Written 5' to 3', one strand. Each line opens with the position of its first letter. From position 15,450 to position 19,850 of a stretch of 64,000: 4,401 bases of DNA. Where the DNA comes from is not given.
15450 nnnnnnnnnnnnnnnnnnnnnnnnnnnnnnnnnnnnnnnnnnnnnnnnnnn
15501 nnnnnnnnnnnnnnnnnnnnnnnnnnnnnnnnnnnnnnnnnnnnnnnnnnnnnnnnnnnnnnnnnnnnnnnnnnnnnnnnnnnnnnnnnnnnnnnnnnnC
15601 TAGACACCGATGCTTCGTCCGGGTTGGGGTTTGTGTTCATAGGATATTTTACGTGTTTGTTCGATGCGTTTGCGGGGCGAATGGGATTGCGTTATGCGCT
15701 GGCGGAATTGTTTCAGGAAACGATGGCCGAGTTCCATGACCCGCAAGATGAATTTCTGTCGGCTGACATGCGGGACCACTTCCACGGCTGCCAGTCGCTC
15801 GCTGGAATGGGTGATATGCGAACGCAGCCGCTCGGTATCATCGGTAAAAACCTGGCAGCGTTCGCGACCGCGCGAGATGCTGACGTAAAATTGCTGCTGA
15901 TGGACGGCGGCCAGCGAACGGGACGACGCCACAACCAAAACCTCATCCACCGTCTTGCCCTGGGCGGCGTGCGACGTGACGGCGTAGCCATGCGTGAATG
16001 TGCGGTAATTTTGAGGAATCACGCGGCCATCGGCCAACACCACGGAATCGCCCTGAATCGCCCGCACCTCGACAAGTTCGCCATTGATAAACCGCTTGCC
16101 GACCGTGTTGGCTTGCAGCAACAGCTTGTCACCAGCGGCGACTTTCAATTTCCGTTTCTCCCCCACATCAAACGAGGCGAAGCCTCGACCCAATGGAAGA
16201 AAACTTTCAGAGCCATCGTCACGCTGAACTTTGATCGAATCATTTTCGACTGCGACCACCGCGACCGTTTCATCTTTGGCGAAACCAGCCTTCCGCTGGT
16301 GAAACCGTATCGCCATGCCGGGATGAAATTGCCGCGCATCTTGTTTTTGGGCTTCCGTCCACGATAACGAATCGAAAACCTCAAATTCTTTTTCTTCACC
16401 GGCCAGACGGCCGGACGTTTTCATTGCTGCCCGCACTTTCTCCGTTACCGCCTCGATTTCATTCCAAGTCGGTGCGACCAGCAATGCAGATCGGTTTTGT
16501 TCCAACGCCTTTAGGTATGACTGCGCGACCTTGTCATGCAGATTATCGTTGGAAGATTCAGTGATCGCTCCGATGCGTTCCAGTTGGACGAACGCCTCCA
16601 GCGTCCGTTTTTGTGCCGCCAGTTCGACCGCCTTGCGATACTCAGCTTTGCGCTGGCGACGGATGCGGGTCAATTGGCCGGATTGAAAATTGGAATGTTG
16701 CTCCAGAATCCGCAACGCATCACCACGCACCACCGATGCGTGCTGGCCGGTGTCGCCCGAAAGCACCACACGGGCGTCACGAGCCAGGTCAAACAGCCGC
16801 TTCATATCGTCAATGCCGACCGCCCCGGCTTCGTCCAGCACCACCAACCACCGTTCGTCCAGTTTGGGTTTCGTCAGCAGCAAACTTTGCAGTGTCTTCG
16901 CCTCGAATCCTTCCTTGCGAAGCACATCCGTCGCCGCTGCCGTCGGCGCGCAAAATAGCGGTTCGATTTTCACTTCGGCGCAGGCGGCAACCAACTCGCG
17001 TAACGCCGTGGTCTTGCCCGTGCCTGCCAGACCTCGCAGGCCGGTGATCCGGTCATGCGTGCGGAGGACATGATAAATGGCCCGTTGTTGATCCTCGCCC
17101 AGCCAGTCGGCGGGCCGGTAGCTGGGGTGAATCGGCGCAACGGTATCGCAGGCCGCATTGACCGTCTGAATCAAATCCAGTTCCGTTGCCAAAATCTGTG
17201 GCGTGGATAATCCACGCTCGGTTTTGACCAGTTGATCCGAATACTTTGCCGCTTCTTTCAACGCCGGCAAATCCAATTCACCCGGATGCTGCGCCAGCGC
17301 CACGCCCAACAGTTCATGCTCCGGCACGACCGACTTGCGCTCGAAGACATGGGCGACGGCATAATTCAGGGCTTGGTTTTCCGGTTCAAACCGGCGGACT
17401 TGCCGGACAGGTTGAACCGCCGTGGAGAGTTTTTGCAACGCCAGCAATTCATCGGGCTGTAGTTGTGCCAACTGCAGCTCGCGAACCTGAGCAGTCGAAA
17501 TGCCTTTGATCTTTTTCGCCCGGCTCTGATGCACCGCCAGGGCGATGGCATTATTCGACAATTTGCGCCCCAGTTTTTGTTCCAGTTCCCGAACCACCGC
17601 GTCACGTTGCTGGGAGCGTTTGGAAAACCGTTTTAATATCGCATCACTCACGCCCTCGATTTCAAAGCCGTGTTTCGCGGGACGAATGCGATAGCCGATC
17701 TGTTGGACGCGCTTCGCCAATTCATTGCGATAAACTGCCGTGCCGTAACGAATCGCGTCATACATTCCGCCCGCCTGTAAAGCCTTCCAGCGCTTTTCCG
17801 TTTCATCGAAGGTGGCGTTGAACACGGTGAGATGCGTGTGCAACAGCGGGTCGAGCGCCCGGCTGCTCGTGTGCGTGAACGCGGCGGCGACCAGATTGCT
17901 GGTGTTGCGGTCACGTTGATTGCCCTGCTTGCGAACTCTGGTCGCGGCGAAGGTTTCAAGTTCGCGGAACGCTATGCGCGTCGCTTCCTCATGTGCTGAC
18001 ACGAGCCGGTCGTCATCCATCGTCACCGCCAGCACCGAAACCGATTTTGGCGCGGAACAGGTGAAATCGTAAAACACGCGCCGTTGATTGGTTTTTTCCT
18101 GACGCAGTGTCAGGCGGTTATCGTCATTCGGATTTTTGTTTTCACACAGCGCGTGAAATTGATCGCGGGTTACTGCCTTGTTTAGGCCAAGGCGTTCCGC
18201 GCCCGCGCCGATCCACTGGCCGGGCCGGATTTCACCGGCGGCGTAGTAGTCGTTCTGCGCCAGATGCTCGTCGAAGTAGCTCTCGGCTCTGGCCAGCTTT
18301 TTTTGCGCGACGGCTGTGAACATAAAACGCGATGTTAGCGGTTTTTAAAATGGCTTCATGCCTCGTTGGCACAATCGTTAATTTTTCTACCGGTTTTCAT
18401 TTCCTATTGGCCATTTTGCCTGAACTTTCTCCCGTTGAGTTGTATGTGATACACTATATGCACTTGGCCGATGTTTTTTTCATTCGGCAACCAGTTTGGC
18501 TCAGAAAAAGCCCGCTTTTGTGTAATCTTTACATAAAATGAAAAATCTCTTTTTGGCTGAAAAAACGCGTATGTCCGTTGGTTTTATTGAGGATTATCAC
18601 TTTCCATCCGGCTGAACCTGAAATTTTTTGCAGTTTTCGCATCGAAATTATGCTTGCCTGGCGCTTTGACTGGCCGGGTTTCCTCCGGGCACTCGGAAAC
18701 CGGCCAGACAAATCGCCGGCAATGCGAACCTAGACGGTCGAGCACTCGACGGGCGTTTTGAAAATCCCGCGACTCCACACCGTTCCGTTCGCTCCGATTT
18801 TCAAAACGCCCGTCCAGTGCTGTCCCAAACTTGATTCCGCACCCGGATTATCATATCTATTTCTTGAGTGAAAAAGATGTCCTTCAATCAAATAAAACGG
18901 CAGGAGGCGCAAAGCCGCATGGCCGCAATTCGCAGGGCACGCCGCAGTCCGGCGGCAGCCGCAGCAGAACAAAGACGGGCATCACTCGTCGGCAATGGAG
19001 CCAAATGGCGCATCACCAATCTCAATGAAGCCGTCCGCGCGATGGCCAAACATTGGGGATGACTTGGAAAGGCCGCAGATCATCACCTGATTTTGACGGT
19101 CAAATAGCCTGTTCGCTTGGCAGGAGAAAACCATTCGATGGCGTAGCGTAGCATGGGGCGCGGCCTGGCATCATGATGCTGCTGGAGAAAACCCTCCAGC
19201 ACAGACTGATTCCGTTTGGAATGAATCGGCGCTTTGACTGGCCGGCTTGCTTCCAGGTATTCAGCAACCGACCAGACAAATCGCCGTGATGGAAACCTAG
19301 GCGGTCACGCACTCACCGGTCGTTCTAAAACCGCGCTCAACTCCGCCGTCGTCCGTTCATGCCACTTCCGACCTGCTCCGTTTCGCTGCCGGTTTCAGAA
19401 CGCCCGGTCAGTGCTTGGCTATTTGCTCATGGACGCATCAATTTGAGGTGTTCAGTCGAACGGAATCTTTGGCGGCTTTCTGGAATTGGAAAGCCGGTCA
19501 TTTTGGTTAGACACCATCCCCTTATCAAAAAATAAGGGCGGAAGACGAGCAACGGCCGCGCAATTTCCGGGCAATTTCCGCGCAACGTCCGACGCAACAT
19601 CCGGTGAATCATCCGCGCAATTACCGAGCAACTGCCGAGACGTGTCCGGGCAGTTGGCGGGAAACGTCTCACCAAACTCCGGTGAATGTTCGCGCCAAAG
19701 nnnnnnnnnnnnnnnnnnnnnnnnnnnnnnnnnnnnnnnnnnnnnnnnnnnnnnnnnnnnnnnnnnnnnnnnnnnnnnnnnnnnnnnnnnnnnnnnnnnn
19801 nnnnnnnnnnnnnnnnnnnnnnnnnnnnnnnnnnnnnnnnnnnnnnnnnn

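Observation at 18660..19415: Two diverged copies of a three-stem structured element with compensatory base changes, upstream of the relaxase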

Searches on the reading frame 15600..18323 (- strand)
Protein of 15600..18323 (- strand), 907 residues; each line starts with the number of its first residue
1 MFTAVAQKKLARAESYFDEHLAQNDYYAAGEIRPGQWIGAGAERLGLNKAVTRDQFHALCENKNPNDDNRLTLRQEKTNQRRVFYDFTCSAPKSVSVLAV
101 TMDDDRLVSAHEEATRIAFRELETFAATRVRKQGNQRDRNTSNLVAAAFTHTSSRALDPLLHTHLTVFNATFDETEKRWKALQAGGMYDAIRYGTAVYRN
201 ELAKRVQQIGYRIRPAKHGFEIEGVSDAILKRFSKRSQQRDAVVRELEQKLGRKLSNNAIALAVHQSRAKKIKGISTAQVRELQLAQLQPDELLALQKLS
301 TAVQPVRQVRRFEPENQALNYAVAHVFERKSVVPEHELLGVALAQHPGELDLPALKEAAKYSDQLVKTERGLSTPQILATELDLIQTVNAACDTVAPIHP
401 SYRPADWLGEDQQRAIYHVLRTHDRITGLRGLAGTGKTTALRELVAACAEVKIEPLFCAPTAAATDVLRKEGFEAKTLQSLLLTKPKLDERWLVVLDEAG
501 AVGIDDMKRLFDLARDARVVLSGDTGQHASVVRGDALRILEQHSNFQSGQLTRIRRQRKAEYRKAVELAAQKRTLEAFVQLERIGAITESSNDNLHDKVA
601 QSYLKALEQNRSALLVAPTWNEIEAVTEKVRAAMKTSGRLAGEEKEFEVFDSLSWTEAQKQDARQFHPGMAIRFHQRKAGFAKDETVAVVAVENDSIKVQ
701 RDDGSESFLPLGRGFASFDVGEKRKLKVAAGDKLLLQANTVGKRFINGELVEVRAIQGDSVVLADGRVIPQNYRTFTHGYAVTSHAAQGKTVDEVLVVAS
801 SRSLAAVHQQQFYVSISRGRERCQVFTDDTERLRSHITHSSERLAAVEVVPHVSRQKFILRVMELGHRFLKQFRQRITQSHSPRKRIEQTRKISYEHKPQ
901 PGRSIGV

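Call 8: search_protein_families(library=pfam, proteins=[window:15600-18323:-], max_evalue=0.01)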
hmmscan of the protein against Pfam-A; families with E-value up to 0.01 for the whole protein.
window:15600-18323:- (907 aa): 9 families
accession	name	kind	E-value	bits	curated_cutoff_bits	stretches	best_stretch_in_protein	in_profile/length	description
PF08751.17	TrwC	-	2.6e-77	260.7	25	1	12-285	3-280/286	TrwC relaxase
PF13604.12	AAA_30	-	1.3e-39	136.3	27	1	408-590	2-189/191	AAA domain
PF13245.12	AAA_19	-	7.5e-13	49.2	25.1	1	421-531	8-132/134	AAA domain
PF01443.25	Viral_helicase1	-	1.2e-12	48.6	21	2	431-535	5-104/228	Viral superfamily 1 RNA helicase core domain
PF13086.12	AAA_11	-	3.8e-05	24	27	1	410-474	4-74/257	AAA domain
PF25199.1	nSTAND_NTPase5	-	0.00037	20.8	34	1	425-515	42-120/145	Novel STAND NTPase 5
PF13538.12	UvrD_C_2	-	0.00052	20.3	27.4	1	778-823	1-49/52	UvrD-like helicase C-terminal domain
PF22232.2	TraI_hel_assoc_N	-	0.00084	20.4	27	1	431-521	1-97/99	TraI helicase-associated ssDNA bd, N-terminal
PF02562.22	PhoH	-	0.0039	17.2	27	0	412-439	8-34/205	PhoH-like protein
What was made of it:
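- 15600..18323 (-): TrwC/MOBF relaxase-helicase gene (907 aa). Pfam TrwC 2.6e-77 plus AAA_30 (call 8).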

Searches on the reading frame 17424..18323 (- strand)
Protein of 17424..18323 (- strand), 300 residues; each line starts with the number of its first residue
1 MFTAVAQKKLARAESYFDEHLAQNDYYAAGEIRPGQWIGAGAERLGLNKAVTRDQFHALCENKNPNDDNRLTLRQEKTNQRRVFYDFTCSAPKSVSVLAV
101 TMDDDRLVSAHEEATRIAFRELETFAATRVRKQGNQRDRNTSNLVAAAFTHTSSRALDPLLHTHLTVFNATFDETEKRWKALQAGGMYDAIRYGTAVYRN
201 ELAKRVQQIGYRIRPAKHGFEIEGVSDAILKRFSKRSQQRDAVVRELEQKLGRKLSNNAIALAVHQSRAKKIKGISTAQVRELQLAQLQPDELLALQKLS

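Call 64: search_solved_structures(query=window:17424-18323:-, max_evalue=0.001, show_alignments=1)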
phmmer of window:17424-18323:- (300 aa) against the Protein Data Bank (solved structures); distinct sequences matched with E-value up to 0.001: 11.
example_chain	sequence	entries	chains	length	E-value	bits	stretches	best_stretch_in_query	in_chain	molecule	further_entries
1omh_A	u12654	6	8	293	4.2e-36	128.1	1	6-267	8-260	trwC protein | TrwC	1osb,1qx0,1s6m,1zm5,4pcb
2cdm_A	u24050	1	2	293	1.3e-35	126.5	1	6-267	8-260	TRWC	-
1p4d_A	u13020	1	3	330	5.4e-35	124.4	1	14-246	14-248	TraI protein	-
2q7t_A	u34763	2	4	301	5.5e-35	124.4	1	19-246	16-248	Protein traI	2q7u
2a0i_A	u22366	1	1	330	7.4e-35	124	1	19-246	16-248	TraI protein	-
9f0z_H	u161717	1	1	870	4.6e-34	121.4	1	19-245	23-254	Multifunctional conjugation protein TraI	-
3l57_A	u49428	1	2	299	6.9e-34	120.8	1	4-242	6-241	Mobilization protein TraI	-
3l6t_A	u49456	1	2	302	7.1e-34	120.8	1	4-242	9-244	Mobilization protein TraI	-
8a1b_A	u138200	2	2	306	7.4e-34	120.7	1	4-242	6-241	TraI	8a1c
5n8o_A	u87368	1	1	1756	1.3e-33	119.9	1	14-245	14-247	DNA helicase I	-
9f0x_H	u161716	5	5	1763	1.5e-33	119.7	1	19-245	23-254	Multifunctional conjugation protein TraI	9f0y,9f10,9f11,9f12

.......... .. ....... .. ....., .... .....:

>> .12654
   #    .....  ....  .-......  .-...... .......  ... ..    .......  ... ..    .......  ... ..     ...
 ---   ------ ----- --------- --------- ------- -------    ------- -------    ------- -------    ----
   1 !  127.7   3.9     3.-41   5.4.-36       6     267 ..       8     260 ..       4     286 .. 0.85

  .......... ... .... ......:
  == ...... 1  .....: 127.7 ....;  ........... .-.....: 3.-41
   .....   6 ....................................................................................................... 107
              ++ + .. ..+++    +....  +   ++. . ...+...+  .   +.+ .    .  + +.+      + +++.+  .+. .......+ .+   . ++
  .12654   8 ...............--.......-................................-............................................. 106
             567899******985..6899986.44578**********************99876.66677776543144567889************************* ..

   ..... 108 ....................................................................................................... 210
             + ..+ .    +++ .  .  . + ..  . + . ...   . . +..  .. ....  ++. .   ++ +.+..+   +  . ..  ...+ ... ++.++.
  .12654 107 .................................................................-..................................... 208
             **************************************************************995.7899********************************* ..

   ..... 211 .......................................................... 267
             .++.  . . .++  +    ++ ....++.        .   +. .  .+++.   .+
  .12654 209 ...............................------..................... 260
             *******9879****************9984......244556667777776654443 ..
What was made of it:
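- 15600..18323 (-): PDB TrwC 4e-36, TraI F 5e-35 (call 64).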

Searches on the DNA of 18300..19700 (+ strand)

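Call 9: search_rna_families(source=window, start=18300, end=19700, threshold=evalue, max_evalue=10)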
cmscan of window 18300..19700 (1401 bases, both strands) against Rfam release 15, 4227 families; matches with E-value up to 10: 6.
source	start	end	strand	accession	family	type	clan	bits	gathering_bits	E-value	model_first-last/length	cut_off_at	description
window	18737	18825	-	RF03984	MIR2933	Gene; miRNA;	-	18.7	70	0.92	1-112/112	no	MIR2933 microRNA precursor family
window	19214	19296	-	RF00901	MIR845_1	Gene; miRNA;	-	15.7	81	7.1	1-81/81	no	MIR845_1 microRNA precursor family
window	18536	18618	+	RF02480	GlsR14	Gene; snRNA; snoRNA; CD-box;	-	15.2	90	1.3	1-68/68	no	Small nucleolar RNA GlsR14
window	19228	19254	+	RF00521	SAM_alpha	Cis-reg; riboswitch;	-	15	36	2.1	13-39/79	no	Alpha-proteobacteria SAM riboswitch aptamer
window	19521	19541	+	RF01100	PK-BYV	Cis-reg;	-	14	50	9.5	1-40/40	no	3'-terminal pseudoknot in BYV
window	18484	18590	+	RF02150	MESTIT1_3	Gene; lncRNA;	-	13.9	60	5.3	1-99/99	no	MEST intronic transcript 1, antisense RNA conserved region 3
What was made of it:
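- On Rfam RNA families (any): In E-value mode on 18300-19700, both strands, nothing scored better than E = 0.9 (call 9).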

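Call 11: search_dna_similar(query=window:18300-19500:+, collection=plasmids, mode=distant)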
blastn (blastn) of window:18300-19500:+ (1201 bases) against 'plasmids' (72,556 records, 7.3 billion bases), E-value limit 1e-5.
No match.
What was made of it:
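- On Frpo/ssi ssDNA promoter: blastn (word size 11) of 18300-19500 against 72,556 plasmids returned no match (call 11).
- Closest known: Frpo/ssi single-stranded DNA promoters of F-like and IncI leading regions. Different: No homology to plasmid sequences (call 11).
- There is no sequence similarity to anything in PLSDB, which holds F-like plasmids (call 11).
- Tried and rejected: PLSDB blastn gave no match (call 11).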
